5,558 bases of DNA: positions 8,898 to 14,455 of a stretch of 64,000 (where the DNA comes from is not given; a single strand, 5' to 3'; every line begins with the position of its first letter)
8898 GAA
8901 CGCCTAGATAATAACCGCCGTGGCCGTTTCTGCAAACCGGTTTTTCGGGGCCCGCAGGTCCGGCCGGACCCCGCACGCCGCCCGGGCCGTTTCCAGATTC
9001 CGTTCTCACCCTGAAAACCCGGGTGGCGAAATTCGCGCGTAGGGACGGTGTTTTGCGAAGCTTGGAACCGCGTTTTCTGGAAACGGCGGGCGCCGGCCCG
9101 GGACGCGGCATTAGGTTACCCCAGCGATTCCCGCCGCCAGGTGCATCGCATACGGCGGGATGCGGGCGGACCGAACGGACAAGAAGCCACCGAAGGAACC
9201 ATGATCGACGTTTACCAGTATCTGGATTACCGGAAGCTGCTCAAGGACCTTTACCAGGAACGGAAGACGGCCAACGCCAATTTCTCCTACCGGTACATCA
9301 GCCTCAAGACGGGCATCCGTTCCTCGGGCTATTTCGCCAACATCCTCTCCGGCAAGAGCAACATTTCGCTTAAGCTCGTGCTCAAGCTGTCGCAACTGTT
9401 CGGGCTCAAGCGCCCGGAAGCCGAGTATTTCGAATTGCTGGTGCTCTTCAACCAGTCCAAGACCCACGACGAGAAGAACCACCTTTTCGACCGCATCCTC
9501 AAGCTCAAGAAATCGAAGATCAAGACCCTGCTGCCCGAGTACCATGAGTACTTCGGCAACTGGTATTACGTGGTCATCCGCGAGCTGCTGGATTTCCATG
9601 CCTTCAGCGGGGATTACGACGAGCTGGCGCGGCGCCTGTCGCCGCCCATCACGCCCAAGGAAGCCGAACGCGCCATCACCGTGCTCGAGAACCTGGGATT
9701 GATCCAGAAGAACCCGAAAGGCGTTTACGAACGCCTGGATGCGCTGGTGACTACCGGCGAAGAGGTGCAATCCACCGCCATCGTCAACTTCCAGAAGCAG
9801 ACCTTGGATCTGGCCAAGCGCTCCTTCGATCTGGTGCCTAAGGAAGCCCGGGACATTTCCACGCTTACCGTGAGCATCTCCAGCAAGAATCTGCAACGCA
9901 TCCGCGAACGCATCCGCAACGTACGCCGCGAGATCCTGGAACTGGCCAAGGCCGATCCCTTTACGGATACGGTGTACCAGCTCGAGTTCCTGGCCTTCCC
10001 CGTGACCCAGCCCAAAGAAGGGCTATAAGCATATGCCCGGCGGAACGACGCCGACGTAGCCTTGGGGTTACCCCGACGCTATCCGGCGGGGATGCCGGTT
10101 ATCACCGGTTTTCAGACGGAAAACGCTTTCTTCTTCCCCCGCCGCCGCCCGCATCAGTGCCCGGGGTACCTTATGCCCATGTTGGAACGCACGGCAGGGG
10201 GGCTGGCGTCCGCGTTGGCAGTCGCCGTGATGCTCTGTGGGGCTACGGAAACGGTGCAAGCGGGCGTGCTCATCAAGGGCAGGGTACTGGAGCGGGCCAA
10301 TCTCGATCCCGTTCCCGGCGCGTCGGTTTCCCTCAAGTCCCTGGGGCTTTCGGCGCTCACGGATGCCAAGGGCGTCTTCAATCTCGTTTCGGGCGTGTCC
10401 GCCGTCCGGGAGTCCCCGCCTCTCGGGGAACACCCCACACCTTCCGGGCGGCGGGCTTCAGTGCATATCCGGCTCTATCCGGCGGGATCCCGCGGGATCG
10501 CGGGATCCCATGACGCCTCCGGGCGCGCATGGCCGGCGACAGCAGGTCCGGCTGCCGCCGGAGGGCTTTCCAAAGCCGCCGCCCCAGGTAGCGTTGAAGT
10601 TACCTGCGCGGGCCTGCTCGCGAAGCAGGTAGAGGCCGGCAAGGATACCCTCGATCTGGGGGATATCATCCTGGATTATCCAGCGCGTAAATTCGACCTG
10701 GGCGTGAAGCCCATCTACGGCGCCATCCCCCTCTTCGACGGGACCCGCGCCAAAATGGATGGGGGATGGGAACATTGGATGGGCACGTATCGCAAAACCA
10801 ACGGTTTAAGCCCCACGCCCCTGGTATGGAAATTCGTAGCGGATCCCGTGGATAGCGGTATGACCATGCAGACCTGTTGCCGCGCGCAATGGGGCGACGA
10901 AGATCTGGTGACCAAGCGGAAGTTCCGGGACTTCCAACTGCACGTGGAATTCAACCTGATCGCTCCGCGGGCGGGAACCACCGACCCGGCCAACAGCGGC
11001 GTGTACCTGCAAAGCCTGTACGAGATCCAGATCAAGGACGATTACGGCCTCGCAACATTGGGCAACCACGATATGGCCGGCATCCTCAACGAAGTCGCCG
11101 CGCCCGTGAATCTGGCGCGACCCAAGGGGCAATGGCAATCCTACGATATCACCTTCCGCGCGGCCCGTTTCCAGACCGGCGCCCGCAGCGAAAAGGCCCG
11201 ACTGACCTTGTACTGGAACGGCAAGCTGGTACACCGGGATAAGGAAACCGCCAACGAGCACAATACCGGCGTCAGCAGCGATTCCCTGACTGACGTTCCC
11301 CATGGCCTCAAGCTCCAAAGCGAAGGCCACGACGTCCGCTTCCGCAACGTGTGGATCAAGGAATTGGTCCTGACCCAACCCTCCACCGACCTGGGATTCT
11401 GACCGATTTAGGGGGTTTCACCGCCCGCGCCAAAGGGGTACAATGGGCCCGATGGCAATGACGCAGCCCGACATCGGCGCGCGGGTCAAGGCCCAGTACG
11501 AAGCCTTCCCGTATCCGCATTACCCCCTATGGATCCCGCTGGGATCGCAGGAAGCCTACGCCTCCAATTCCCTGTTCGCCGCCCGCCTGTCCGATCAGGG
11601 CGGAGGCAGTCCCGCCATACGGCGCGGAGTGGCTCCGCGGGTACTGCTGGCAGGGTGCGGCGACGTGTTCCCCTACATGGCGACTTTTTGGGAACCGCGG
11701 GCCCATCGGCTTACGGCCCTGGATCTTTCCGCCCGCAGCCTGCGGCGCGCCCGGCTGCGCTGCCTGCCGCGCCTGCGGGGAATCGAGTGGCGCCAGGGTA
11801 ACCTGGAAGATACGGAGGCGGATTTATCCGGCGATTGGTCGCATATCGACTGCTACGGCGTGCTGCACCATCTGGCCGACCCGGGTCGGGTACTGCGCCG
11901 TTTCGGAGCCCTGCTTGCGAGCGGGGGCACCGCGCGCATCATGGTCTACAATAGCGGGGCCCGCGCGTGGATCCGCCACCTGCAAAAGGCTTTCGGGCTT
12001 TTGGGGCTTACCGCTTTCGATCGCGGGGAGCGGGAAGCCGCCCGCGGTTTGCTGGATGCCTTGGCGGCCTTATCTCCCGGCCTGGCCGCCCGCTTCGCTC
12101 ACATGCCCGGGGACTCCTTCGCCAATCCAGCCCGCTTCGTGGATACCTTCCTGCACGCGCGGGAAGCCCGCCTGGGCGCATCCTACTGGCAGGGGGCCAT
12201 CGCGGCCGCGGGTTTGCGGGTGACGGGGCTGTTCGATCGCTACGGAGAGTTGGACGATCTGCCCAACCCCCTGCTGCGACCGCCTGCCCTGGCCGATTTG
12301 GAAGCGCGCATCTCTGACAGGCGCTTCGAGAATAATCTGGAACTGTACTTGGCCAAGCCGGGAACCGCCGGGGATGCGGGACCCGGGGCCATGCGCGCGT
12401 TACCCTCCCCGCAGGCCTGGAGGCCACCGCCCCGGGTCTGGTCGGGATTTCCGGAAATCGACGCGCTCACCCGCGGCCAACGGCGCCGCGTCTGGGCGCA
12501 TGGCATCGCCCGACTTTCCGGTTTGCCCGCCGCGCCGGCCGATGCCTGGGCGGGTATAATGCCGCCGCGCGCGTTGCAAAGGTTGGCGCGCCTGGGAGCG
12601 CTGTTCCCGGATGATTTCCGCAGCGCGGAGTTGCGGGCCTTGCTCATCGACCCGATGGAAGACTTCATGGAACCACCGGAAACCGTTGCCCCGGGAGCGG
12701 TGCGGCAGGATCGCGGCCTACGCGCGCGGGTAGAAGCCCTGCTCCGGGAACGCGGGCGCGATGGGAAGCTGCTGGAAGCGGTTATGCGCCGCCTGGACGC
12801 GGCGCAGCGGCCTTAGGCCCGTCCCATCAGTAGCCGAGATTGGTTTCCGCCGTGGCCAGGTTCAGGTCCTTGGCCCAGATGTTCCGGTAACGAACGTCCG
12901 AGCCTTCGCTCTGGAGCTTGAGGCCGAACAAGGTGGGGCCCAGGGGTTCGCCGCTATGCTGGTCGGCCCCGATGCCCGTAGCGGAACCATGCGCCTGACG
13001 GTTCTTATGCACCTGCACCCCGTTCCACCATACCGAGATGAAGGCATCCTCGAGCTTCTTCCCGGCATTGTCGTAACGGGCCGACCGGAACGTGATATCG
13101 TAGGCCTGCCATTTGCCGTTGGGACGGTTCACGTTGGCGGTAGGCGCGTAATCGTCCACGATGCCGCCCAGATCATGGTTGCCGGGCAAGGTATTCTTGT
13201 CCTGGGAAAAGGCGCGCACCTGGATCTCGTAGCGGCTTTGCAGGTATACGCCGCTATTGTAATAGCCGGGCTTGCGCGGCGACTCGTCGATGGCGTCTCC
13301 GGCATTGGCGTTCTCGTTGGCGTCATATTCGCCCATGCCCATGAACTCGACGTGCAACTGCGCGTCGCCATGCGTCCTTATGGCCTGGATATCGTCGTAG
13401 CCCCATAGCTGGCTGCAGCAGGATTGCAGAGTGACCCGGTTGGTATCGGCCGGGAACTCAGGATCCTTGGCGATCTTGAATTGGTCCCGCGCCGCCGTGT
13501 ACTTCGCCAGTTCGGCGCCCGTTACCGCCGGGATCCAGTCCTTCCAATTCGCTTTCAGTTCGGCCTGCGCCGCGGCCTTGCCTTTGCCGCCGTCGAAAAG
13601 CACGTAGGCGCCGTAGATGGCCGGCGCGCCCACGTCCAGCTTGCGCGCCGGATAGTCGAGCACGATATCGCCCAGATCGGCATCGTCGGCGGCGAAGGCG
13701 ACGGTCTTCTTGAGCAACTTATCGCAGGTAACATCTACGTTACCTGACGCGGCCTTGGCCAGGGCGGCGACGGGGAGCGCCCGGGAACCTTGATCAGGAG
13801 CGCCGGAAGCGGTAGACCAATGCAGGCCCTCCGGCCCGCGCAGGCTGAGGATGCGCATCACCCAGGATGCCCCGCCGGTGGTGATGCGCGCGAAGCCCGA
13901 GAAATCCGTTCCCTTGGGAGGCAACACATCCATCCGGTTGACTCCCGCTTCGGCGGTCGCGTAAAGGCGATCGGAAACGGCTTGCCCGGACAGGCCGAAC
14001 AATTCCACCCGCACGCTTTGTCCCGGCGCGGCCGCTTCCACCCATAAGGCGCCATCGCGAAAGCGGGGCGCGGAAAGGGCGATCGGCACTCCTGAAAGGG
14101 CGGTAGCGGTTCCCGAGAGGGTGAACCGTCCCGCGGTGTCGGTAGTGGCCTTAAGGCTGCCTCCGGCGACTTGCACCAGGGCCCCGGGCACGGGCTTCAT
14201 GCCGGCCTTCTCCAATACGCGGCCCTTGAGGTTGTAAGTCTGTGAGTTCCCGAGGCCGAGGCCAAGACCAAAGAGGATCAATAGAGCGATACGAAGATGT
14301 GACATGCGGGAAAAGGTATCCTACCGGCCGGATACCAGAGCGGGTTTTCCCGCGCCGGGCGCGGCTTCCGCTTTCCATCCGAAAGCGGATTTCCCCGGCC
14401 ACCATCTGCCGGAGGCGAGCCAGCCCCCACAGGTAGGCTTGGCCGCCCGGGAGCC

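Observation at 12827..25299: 12.5-kb same-strand run of secreted carbohydrate-active and redox proteins, several with T9SS sorting domains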

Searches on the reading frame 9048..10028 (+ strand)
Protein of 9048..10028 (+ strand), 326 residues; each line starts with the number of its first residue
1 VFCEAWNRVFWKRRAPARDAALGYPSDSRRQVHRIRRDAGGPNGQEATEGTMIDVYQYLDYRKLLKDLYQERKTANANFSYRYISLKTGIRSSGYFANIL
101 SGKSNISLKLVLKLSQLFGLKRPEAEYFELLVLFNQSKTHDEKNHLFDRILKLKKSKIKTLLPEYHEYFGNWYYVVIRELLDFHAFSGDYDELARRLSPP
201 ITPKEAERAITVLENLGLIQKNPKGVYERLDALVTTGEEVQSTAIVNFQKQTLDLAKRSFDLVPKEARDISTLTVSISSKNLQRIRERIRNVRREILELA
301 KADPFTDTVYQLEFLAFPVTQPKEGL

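Call 4: search_protein_families(library=pfam, proteins=[window:9048-10028:+], max_evalue=0.01)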
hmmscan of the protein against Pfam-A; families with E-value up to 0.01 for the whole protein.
window:9048-10028:+ (326 aa): 1 family
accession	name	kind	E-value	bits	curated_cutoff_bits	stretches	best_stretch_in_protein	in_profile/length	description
PF14394.12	DUF4423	-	9.8e-39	133.2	30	1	154-319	3-165/165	Domain of unknown function (DUF4423)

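Call 6: search_protein_families(library=ncbifam, proteins=[window:9048-10028:+], max_evalue=0.1)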
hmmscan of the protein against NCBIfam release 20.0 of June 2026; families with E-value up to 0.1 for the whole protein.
window:9048-10028:+ (326 aa): 2 families
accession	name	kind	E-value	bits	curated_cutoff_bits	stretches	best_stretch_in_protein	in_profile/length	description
TIGR02147.1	Fsuc_second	paralog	2.7e-81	273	50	1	52-321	1-271/272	TIGR02147 family protein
NF007949.0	PRK10668.1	equivalog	0.029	13.9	271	1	142-191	54-103/216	multidrug efflux transporter transcriptional repressor AcrR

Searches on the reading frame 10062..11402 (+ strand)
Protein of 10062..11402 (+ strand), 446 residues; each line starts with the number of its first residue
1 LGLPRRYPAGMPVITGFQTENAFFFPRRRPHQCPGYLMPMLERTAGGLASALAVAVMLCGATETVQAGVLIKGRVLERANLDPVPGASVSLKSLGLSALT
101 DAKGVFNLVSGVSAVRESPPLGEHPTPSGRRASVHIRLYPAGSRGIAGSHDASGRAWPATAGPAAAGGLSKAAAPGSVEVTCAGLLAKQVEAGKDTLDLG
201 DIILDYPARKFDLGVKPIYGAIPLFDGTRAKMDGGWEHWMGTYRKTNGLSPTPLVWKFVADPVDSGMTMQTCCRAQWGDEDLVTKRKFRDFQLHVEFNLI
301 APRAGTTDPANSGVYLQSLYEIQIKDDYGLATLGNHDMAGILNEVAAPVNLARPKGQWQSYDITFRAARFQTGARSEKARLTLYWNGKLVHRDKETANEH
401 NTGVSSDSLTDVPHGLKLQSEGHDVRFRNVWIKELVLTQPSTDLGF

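Call 4: search_protein_families(library=pfam, proteins=[window:10062-11402:+], max_evalue=0.01)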
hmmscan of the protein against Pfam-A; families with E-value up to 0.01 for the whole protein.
window:10062-11402:+ (446 aa): 2 families
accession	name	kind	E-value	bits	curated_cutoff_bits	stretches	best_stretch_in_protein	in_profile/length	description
PF06439.18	3keto-disac_hyd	-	1.7e-29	103.7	26.8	1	220-433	1-187/187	3-keto-disaccharide hydrolase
PF13715.12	CarbopepD_reg_2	-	1.6e-05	25.3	32.2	1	71-108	1-38/88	CarboxypepD_reg-like domain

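Call 6: search_protein_families(library=ncbifam, proteins=[window:10062-11402:+], max_evalue=0.1)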
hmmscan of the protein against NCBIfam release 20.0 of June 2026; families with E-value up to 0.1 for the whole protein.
window:10062-11402:+ (446 aa): 0 families

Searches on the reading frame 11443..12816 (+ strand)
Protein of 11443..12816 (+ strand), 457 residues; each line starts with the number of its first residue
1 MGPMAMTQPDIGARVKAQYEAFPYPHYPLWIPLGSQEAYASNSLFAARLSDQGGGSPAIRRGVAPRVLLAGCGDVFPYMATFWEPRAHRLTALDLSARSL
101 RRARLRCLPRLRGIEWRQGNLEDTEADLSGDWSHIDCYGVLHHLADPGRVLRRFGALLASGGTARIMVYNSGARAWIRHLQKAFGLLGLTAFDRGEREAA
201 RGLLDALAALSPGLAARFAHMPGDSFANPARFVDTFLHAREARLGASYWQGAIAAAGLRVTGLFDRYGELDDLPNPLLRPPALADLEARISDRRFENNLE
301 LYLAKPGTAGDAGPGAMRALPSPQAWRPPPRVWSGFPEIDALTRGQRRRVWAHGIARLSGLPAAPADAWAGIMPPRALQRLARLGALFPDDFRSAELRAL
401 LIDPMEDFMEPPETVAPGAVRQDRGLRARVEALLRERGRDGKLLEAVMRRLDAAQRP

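Call 4: search_protein_families(library=pfam, proteins=[window:11443-12816:+], max_evalue=0.01)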
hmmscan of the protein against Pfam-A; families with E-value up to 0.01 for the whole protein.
window:11443-12816:+ (457 aa): 4 families
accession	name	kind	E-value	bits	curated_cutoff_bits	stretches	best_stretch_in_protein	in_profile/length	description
PF08242.18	Methyltransf_12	-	5.5e-08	33.9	30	1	75-163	10-97/98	Methyltransferase domain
PF13489.12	Methyltransf_23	-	1.8e-07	31.5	27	1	66-179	25-131/164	Methyltransferase domain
PF08241.18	Methyltransf_11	-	8.2e-07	30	21.2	1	70-164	3-93/95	Methyltransferase domain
PF13649.12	Methyltransf_25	-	1.2e-06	29.6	27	1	70-162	4-97/97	Methyltransferase domain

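Call 6: search_protein_families(library=ncbifam, proteins=[window:11443-12816:+], max_evalue=0.1)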
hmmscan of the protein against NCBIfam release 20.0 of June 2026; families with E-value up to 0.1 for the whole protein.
window:11443-12816:+ (457 aa): 3 families
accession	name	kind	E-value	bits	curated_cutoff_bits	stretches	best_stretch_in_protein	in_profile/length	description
NF008264.0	PRK11036.1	equivalog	0.0013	18.3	366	1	66-171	47-152/261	tRNA uridine 5-oxyacetic acid(34) methyltransferase CmoM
TIGR01983.1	UbiG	equivalog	0.0013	18.1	102.95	1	88-180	72-165/228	bifunctional 2-polyprenyl-6-hydroxyphenol methylase/3-demethylubiquinol 3-O-methyltransferase UbiG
NF007610.0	PRK10258.1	equivalog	0.0037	16.6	342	1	65-106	44-83/251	malonyl-ACP O-methyltransferase BioC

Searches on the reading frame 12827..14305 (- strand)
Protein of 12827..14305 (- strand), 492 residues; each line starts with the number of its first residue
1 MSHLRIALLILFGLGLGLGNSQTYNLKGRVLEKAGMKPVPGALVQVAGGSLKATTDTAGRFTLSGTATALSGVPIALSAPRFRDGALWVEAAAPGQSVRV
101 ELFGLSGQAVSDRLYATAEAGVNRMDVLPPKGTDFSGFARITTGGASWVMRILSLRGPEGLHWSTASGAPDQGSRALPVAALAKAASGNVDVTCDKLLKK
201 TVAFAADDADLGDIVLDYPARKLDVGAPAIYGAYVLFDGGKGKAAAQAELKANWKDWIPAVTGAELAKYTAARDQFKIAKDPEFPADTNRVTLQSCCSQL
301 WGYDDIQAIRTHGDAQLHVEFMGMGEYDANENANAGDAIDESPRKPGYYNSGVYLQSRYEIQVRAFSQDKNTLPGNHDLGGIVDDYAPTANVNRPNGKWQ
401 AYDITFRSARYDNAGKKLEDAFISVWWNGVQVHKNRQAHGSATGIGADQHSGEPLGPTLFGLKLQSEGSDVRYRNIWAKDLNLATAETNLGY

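Call 4: search_protein_families(library=pfam, proteins=[window:12827-14305:-], max_evalue=0.01)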
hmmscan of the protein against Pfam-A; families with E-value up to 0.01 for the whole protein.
window:12827-14305:- (492 aa): 3 families
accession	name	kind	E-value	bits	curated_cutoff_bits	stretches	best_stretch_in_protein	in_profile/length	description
PF06439.18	3keto-disac_hyd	-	1.1e-19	71.7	26.8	1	312-478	51-186/187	3-keto-disaccharide hydrolase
PF13715.12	CarbopepD_reg_2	-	3.6e-06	27.3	32.2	1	26-65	1-40/88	CarboxypepD_reg-like domain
PF13620.12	CarboxypepD_reg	-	8.8e-06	26.4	32.3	1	26-71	2-48/82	Carboxypeptidase regulatory-like domain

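Call 6: search_protein_families(library=ncbifam, proteins=[window:12827-14305:-], max_evalue=0.1)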
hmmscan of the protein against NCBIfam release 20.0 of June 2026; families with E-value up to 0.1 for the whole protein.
window:12827-14305:- (492 aa): 1 family
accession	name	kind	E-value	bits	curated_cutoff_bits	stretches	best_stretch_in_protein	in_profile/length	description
TIGR04056.1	OMP_RagA_SusC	subfamily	0.0044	15.4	368.25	1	25-65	2-41/981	SusC/RagA family TonB-linked outer membrane protein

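Call 22: search_solved_structures(query=window:12827-14305:-, max_evalue=0.1, show_alignments=1)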
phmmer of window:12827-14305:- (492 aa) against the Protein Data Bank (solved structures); distinct sequences matched with E-value up to 0.1: 1.
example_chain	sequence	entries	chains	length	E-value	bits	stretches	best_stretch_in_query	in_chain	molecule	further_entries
4qhz_A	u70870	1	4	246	1.9e-10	43.2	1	349-481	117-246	putative glycosyl hydrolase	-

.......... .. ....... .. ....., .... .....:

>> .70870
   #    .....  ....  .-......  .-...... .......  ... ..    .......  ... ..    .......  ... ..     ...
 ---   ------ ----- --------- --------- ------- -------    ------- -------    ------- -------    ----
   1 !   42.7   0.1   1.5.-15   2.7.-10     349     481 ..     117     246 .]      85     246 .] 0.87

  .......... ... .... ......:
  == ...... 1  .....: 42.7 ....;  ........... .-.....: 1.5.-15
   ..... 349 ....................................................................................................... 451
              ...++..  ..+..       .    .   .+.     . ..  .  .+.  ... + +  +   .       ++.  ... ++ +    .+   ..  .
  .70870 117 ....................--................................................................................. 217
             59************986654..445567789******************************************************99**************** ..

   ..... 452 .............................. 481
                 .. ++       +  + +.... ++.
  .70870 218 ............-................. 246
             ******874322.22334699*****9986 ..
